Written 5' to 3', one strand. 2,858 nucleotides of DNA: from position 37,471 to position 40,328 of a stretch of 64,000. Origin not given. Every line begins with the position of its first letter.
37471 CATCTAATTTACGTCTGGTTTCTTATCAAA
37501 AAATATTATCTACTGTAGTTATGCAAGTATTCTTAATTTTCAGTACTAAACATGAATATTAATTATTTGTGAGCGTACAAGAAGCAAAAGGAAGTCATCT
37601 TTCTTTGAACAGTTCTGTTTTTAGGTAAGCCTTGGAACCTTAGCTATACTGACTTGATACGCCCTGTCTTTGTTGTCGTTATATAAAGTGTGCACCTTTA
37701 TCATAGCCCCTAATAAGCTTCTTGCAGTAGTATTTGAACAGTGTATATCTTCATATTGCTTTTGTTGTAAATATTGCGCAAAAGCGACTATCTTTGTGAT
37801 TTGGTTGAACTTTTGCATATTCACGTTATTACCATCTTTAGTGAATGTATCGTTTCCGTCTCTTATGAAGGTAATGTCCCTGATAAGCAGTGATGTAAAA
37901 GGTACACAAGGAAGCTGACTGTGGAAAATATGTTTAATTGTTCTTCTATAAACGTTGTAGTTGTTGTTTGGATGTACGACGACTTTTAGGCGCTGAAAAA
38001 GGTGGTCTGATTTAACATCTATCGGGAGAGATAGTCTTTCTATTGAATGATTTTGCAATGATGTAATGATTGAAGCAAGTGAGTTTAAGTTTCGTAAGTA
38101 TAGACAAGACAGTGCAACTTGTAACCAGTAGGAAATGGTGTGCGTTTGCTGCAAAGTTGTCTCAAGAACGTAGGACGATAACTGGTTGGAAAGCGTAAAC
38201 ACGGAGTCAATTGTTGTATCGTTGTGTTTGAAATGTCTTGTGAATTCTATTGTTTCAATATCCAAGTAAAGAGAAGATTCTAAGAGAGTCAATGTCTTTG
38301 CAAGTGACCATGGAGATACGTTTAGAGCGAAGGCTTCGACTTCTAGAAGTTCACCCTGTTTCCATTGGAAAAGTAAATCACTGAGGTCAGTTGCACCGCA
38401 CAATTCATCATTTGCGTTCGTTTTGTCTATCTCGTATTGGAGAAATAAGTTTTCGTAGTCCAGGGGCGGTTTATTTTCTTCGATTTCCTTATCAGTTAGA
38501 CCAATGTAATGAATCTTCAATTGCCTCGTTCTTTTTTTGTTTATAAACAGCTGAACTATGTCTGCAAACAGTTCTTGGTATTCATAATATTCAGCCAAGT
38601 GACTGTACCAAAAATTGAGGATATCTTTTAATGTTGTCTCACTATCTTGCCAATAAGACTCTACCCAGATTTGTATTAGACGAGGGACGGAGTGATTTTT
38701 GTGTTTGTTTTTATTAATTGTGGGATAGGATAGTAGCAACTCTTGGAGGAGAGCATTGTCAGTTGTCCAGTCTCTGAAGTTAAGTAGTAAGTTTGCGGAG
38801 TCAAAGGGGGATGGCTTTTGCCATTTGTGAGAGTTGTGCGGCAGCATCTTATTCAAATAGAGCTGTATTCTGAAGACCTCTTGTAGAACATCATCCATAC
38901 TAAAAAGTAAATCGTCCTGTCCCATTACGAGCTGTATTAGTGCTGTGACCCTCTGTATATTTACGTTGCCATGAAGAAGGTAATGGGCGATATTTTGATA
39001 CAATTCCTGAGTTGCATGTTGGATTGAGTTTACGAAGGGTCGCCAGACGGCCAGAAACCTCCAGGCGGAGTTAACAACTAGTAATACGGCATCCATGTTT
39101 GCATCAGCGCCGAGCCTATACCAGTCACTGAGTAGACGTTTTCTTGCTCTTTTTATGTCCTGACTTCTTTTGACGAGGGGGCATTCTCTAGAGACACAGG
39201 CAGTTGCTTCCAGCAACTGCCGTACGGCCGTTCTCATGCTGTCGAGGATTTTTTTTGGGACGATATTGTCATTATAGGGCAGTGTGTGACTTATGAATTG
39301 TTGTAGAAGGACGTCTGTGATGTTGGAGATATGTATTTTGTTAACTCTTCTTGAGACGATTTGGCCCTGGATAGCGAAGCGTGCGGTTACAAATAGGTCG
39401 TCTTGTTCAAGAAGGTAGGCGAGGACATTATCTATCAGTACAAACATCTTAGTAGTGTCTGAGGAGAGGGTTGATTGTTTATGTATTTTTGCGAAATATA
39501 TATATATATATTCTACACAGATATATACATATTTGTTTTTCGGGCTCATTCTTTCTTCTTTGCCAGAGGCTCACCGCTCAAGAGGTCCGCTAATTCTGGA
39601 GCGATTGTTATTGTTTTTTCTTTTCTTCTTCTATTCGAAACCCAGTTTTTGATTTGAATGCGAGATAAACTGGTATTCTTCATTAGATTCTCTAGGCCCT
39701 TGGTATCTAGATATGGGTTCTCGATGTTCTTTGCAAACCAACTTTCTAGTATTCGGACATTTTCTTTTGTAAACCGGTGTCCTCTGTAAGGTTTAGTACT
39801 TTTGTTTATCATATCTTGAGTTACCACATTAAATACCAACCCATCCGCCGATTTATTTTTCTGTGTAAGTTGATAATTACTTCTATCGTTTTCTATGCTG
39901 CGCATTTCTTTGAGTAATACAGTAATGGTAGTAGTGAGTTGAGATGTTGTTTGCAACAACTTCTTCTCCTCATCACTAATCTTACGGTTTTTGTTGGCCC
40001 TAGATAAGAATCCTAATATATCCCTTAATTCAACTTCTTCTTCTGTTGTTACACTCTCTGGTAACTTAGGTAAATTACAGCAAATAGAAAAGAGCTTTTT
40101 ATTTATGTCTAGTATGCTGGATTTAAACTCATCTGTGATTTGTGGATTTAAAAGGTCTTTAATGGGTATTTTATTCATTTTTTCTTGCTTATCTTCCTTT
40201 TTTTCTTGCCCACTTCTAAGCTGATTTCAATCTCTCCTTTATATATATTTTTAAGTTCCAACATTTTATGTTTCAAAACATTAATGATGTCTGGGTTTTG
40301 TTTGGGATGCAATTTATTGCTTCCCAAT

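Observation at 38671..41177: Complete MATalpha mating-type cassette (W-X-Yalpha-Z1-Z2) embedded between BUD5 and TAF2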

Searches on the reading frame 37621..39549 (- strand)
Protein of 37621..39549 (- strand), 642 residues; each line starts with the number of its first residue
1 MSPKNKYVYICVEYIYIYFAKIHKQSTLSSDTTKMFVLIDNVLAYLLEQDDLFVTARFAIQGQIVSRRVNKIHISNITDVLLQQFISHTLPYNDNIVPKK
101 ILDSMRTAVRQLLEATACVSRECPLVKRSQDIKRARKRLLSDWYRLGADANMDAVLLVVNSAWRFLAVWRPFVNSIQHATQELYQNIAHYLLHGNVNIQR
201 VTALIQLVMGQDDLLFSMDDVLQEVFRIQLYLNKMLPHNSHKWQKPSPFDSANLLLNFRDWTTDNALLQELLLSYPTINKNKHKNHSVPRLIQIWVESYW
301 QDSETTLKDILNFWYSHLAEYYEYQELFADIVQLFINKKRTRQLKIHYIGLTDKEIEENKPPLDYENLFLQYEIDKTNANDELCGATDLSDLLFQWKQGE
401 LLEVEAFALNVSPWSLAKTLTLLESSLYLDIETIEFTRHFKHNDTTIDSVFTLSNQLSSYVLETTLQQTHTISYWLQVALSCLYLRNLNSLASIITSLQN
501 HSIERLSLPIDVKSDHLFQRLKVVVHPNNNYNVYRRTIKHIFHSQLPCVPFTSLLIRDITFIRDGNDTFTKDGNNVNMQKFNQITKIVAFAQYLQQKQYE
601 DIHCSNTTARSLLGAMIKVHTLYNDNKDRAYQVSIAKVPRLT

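Call 3: search_protein_families(library=pfam, proteins=[window:37621-39549:-])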
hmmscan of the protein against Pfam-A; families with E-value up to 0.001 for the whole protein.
window:37621-39549:- (642 aa): 2 families
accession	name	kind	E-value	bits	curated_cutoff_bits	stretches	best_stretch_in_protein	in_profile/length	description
PF00617.24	RasGEF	-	8e-32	111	23.1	1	416-581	2-180/181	RasGEF domain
PF00802.24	Glycoprotein_G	-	2e-05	24.6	27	0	537-611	28-99/263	Pneumovirus attachment glycoprotein G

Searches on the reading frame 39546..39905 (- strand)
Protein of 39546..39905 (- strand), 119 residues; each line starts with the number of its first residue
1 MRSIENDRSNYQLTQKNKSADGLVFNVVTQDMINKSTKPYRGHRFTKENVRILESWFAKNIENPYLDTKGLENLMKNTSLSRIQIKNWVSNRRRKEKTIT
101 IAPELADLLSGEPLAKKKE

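Call 6: find_encoding_contigs(protein=window:39546-39905:-, flank=6000, max_places=10)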
Protein window:39546-39905:- (119 aa): 24 contigs read that carry it; 10 places shown.
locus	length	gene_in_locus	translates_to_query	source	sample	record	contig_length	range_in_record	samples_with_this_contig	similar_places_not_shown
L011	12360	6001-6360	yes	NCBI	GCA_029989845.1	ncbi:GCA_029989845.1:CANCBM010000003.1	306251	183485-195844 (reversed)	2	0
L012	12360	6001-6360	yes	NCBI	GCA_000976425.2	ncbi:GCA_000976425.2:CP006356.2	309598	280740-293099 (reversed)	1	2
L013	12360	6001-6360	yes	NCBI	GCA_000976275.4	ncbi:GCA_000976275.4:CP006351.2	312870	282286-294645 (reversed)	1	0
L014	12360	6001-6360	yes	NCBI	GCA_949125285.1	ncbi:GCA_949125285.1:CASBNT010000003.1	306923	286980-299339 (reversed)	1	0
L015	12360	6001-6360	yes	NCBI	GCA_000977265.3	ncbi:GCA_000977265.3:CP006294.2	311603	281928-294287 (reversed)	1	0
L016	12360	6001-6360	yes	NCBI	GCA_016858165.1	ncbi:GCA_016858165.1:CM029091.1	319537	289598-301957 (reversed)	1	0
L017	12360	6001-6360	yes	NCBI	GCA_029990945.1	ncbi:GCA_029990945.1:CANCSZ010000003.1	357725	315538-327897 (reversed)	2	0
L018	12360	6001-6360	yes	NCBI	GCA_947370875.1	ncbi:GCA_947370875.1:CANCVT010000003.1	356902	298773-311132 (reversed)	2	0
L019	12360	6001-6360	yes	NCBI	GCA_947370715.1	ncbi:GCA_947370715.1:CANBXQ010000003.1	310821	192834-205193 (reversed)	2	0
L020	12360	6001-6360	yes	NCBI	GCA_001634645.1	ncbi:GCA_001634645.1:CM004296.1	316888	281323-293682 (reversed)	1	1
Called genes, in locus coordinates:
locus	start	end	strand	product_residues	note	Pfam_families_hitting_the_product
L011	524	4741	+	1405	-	PF25316:TAF2_3rd, PF25577:TPR_TAF2_C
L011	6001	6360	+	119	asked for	PF00046:Homeodomain, PF05920:Homeobox_KN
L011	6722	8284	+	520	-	PF00617:RasGEF, PF00802:Glycoprotein_G (faint)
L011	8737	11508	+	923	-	PF03105:SPX, PF03600:CitMHS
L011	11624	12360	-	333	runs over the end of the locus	PF00294:PfkB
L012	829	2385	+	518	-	PF00083:Sugar_tr, PF07690:MFS_1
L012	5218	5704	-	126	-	PF00046:Homeodomain, PF05920:Homeobox_KN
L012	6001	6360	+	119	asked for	PF00046:Homeodomain, PF05920:Homeobox_KN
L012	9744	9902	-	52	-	-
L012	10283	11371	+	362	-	PF03162:Y_phosphatase2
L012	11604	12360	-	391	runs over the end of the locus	PF03381:CDC50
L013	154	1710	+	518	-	PF00083:Sugar_tr, PF07690:MFS_1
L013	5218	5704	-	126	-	PF00046:Homeodomain, PF05920:Homeobox_KN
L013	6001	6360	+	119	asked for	PF00046:Homeodomain, PF05920:Homeobox_KN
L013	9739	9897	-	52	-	-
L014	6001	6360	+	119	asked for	PF00046:Homeodomain, PF05920:Homeobox_KN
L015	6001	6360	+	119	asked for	PF00046:Homeodomain, PF05920:Homeobox_KN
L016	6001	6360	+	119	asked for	PF00046:Homeodomain, PF05920:Homeobox_KN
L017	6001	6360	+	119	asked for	PF00046:Homeodomain, PF05920:Homeobox_KN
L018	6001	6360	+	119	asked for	PF00046:Homeodomain, PF05920:Homeobox_KN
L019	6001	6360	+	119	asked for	PF00046:Homeodomain, PF05920:Homeobox_KN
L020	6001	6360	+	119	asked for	PF00046:Homeodomain, PF05920:Homeobox_KN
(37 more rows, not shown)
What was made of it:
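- HMRa loci: call 6.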

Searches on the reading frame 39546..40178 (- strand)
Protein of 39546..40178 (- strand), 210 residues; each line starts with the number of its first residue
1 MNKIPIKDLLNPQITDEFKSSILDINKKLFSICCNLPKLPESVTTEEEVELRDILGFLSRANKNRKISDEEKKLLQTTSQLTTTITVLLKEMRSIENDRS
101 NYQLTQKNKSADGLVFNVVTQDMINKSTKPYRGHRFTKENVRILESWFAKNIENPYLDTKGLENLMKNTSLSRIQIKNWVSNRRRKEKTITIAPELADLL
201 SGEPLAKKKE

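Call 3: search_protein_families(library=pfam, proteins=[window:39546-40178:-])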
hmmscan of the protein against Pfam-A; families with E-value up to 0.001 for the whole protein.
window:39546-40178:- (210 aa): 2 families
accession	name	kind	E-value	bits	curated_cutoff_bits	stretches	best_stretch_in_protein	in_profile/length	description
PF00046.35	Homeodomain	-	4.7e-09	36.4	22.9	1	134-188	5-56/57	Homeodomain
PF05920.17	Homeobox_KN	-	4.3e-08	33.3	24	1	147-185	1-39/40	Homeobox KN domain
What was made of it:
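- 39546..40178 (-): MATalpha2 ORF, 210 aa, homeodomain repressor; starts in Yalpha (75 nt) and ends in X (558 nt). Pfam Homeodomain 4.7e-9 and Homeobox_KN (call 3).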

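Call 4: search_solved_structures(query=window:39546-40178:-, show_alignments=1)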
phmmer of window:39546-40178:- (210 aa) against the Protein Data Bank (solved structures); distinct sequences matched with E-value up to 0.001: 22.
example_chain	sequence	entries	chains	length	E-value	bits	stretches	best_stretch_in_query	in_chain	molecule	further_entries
1mnm_C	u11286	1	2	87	6.8e-53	182.5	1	103-189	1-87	PROTEIN (MAT ALPHA-2 TRANSCRIPTIONAL REPRESSOR)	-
1akh_B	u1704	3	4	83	3e-50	173.9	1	128-210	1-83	PROTEIN (MATING-TYPE PROTEIN ALPHA-2) | PROTEIN (MAT-ALPHA2 HOMEODOMAIN) | PROTEIN (MAT ALPHA2 HOMEODOMAIN)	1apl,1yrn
1le8_B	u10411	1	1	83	5.1e-48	166.6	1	128-210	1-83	Mating-type protein alpha-2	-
1k61_A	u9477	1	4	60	2.4e-34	122.1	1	132-191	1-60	Mating-type protein alpha-2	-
1lfu_P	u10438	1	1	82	1.3e-05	28.3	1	134-197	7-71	homeobox protein PBX1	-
4cyc_B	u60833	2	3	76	1.7e-05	27.9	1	134-200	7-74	HOMEOBOX PROTEIN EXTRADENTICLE | HOMEOTIC PROTEIN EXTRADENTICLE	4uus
5zjq_B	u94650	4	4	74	2.7e-05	27.3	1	134-199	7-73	Homeobox protein extradenticle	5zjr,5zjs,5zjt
1b72_B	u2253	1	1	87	3e-05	27.2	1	134-197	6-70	PROTEIN (PBX1)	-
1puf_B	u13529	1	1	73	3.5e-05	26.9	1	134-188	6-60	Pre-B-cell leukemia transcription factor-1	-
1du6_A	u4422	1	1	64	6e-05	26.1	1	132-188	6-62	HOMEOBOX PROTEIN PBX1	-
9lpe_A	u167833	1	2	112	0.00011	25.3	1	121-189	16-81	Homeobox-leucine zipper protein PROTODERMAL FACTOR 2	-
7yb4_A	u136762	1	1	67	0.00014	24.9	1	134-188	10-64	Homeobox protein extradenticle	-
1b8i_B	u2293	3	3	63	0.00015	24.9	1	134-188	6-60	PROTEIN (HOMEOBOX PROTEIN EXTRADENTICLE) | Homeobox protein extradenticle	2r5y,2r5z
2lk2_A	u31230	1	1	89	0.00019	24.5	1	131-186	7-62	Homeobox protein TGIF1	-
2dmn_A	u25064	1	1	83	0.00035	23.6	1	130-186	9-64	Homeobox protein TGIF2LX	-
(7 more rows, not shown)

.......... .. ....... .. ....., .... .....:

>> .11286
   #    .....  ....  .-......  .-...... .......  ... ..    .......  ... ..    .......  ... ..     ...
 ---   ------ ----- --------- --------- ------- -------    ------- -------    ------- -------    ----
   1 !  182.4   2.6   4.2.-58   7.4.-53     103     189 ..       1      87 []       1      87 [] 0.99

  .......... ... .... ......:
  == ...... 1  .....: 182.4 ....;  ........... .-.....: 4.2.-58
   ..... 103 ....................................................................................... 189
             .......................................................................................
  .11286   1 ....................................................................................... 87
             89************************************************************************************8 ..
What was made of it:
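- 39546..40178 (-): Residues 103-189 are identical to PDB 1mnm_C, and 1akh/1apl/1yrn/1le8/1k61 also match (call 4).
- Alpha2 identical to solved alpha2 structures, named by their depositors as MAT alpha-2 repressor or homeodomain: call 4.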
